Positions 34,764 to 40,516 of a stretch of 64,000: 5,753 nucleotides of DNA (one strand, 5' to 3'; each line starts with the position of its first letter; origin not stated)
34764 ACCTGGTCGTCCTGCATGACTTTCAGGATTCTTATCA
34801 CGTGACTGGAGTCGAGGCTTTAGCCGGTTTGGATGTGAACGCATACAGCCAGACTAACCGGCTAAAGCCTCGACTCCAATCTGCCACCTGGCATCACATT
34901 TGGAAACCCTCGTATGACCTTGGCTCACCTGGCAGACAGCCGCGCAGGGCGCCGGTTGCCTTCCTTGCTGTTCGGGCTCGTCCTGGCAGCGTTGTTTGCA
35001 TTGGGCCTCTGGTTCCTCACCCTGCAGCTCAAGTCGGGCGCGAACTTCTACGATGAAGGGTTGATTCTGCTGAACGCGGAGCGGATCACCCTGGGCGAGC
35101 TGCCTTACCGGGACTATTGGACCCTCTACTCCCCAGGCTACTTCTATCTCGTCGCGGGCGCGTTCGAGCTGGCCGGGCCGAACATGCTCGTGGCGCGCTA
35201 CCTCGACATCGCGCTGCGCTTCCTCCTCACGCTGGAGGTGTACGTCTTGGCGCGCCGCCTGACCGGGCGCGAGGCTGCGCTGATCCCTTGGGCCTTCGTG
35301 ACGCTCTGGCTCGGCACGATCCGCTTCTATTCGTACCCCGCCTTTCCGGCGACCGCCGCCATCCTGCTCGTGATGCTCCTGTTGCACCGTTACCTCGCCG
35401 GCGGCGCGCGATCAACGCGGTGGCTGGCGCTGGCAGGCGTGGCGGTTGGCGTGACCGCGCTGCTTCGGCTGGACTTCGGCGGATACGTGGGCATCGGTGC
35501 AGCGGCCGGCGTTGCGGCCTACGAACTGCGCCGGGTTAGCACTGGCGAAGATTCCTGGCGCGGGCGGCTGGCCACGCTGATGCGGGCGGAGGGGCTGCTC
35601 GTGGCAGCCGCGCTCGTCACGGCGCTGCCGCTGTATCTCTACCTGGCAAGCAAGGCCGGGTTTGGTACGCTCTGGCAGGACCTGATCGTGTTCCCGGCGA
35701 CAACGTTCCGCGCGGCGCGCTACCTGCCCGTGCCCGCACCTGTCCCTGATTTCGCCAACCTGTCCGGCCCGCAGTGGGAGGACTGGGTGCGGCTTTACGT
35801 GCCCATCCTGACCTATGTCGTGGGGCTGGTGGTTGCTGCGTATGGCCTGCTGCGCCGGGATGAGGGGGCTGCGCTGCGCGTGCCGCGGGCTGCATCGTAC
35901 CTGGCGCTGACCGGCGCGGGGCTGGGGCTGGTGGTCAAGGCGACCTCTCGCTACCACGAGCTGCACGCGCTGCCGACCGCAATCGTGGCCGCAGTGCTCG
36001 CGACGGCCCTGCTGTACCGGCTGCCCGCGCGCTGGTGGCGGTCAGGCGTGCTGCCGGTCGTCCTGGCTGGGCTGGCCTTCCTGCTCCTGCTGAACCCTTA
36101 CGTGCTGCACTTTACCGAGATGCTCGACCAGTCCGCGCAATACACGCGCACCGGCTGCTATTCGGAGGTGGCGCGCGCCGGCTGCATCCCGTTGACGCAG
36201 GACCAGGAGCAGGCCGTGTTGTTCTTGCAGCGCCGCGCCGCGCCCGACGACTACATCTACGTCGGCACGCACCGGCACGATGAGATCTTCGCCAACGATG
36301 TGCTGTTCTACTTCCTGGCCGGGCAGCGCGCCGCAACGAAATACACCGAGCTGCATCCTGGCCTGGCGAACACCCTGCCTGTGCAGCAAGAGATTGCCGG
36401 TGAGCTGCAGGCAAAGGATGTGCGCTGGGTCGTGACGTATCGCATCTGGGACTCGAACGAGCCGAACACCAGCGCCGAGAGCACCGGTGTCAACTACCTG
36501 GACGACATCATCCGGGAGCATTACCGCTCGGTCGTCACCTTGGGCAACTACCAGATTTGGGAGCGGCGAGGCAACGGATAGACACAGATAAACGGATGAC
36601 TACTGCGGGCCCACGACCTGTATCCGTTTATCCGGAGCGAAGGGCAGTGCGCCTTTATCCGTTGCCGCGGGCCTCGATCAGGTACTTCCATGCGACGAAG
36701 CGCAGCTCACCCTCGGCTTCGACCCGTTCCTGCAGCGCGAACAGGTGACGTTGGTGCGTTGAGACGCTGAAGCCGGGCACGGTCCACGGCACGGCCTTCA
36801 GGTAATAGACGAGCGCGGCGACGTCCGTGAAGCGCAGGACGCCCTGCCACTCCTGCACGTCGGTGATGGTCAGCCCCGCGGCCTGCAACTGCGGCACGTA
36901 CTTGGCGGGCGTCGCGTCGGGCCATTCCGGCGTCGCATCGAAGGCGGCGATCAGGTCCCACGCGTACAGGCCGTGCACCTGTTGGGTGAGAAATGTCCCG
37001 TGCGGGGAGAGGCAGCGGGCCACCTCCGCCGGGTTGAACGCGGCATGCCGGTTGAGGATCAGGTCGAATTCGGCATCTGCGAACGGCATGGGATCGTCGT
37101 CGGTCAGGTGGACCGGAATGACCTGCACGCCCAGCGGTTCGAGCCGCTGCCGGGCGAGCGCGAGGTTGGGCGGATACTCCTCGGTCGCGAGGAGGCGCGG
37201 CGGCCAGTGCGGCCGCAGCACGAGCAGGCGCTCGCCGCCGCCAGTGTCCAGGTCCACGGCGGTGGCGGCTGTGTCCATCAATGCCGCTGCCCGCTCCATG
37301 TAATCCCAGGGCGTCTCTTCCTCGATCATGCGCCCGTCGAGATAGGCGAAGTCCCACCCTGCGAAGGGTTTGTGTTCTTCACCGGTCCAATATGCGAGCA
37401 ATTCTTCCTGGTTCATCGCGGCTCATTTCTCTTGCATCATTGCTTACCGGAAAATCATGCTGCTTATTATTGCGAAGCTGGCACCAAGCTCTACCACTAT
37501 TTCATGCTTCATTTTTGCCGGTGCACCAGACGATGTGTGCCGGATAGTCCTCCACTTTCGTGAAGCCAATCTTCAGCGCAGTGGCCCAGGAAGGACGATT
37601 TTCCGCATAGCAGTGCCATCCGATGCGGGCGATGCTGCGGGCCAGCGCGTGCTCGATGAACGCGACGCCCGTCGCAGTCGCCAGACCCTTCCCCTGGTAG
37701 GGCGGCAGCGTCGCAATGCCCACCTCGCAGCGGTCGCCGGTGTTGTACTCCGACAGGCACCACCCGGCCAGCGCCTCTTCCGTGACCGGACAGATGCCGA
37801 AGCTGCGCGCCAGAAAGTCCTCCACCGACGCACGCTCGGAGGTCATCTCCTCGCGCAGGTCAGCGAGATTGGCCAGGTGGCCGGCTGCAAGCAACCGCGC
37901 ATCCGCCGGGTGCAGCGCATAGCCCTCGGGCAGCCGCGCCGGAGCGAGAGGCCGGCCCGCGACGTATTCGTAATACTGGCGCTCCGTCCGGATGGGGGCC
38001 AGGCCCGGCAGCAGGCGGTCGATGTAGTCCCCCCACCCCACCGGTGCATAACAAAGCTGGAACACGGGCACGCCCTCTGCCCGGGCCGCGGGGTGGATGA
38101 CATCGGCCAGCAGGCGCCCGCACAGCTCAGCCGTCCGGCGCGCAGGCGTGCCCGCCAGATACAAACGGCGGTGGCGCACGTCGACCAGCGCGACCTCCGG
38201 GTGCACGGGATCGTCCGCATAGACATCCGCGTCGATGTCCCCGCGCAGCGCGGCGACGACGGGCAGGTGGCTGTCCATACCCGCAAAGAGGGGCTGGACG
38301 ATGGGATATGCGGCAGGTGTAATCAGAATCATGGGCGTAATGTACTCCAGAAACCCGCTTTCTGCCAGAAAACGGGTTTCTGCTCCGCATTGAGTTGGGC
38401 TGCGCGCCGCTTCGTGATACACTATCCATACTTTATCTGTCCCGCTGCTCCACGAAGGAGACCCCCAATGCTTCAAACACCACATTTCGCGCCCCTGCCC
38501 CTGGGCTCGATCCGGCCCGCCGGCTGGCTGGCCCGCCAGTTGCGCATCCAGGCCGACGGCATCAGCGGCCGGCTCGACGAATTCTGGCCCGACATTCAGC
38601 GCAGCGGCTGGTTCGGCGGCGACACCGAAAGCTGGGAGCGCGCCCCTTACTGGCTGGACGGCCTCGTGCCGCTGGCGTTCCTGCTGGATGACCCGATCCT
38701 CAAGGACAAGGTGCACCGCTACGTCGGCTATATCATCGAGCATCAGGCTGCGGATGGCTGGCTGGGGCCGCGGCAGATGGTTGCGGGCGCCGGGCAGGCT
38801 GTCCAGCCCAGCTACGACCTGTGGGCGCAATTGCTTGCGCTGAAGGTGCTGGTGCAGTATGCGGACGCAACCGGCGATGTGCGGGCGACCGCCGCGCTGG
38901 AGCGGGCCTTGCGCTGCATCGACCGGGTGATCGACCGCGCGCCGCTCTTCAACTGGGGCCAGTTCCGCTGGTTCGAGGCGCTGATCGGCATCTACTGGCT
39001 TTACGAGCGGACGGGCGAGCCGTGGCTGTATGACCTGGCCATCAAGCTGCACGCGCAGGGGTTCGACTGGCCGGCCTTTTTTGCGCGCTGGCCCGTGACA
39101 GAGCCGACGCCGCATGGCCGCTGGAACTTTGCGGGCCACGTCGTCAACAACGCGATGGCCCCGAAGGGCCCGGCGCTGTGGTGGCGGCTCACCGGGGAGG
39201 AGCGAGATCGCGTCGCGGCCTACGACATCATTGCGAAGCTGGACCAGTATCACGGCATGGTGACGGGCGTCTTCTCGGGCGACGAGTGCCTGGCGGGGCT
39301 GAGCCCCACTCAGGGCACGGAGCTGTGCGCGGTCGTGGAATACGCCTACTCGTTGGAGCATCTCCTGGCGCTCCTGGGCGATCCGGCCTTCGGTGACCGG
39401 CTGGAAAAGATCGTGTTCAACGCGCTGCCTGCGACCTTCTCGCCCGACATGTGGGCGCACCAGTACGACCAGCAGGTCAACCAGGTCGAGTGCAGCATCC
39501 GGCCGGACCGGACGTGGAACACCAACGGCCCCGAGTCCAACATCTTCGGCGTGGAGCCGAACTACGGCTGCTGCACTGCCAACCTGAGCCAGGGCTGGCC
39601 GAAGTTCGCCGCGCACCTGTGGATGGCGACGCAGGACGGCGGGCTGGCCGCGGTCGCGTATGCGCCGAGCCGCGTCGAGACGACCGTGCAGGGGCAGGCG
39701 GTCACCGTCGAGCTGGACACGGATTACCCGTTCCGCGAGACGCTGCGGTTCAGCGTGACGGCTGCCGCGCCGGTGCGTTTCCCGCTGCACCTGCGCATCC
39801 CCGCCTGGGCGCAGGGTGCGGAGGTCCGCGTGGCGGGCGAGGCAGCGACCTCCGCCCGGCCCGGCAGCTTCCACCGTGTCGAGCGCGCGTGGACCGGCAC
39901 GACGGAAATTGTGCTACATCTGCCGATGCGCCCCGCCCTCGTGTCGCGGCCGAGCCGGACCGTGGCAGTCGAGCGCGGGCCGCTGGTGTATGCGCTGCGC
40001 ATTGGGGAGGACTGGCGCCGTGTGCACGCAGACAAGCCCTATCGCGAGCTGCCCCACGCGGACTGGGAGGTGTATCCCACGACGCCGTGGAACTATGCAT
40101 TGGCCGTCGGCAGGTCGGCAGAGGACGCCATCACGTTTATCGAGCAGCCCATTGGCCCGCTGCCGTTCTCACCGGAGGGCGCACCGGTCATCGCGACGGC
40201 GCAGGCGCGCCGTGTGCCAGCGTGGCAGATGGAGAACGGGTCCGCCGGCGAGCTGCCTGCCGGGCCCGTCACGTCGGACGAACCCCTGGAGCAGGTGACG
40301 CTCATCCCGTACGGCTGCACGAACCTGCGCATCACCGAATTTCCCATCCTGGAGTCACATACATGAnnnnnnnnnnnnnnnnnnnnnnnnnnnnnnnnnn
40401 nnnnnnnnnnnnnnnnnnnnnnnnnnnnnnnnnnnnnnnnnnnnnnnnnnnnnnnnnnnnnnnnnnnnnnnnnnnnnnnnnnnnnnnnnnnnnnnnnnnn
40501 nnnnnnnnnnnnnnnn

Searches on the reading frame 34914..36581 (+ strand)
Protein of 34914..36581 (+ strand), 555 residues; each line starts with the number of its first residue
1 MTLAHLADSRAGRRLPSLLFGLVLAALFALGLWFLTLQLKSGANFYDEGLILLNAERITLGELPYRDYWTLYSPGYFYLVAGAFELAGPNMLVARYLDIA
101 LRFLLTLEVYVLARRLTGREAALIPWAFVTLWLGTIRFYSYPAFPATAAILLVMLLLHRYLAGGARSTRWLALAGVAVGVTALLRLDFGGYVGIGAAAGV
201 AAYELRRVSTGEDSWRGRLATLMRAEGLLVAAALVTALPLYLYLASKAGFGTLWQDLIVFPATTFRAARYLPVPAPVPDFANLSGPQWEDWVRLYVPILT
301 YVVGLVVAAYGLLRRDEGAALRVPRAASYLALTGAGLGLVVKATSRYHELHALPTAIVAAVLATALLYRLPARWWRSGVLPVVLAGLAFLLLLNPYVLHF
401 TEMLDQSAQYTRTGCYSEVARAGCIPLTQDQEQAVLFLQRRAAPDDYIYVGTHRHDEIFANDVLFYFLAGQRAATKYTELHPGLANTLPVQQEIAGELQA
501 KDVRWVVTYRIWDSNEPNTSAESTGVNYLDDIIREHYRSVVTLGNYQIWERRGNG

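Call 7: search_protein_families(library=pfam, proteins=[window:34914-36581:+])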
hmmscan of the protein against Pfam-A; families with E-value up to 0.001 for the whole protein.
window:34914-36581:+ (555 aa): 1 family
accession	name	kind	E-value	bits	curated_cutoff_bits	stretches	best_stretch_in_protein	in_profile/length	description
PF13231.12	PMT_2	-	8.7e-06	26.5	26.1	1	74-198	4-127/160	Dolichyl-phosphate-mannose-protein mannosyltransferase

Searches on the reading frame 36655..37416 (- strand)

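Call 7: search_protein_families(library=pfam, proteins=[window:36655-37416:-])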
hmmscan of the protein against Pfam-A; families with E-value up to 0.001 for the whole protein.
window:36655-37416:- (253 aa): 2 families
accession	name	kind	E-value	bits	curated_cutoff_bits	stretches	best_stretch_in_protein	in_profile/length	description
PF08241.18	Methyltransf_11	-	5e-05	24.3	21.2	1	56-142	3-93/95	Methyltransferase domain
PF13649.12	Methyltransf_25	-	0.00058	20.9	27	0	54-136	2-93/97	Methyltransferase domain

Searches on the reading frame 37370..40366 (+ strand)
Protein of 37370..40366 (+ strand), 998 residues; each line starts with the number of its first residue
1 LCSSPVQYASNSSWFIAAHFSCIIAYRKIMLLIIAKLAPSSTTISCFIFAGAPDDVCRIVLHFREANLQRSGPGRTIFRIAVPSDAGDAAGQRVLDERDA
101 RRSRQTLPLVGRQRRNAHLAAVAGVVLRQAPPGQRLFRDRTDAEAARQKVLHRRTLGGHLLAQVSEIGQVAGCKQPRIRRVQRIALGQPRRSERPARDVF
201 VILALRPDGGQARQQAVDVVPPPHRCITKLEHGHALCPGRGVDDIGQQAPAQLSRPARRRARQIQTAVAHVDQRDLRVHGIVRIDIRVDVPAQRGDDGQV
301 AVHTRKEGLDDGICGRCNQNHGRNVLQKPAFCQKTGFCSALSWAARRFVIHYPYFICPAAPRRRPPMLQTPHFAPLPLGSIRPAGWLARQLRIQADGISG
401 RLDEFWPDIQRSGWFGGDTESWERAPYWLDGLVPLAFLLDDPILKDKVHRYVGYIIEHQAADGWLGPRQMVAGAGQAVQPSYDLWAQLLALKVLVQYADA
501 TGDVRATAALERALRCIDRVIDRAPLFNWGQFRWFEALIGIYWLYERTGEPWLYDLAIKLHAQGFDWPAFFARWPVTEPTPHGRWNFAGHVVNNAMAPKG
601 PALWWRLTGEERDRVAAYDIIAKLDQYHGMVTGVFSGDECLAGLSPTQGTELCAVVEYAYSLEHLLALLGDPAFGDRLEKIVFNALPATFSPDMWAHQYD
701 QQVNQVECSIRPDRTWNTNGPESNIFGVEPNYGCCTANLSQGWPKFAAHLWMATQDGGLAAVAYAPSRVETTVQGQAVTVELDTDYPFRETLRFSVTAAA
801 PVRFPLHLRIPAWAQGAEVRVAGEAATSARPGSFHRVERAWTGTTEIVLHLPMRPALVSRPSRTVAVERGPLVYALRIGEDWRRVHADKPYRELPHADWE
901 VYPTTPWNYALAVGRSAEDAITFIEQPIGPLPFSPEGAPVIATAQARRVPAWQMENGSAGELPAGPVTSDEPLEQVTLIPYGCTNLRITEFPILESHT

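Call 7: search_protein_families(library=pfam, proteins=[window:37370-40366:+])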
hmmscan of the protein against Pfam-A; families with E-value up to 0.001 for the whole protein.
window:37370-40366:+ (998 aa): 2 families
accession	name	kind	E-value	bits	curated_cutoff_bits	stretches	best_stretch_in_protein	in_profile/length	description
PF20736.2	Glyco_hydro127M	-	1.2e-19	70.6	24.2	1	761-853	4-95/95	Beta-L-arabinofuranosidase, GH127 middle domain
PF07944.18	Beta-AFase-like_GH127_cat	-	4.4e-19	69.2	24.9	1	420-747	61-375/376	Beta-L-arabinofuranosidase, GH127 catalytic domain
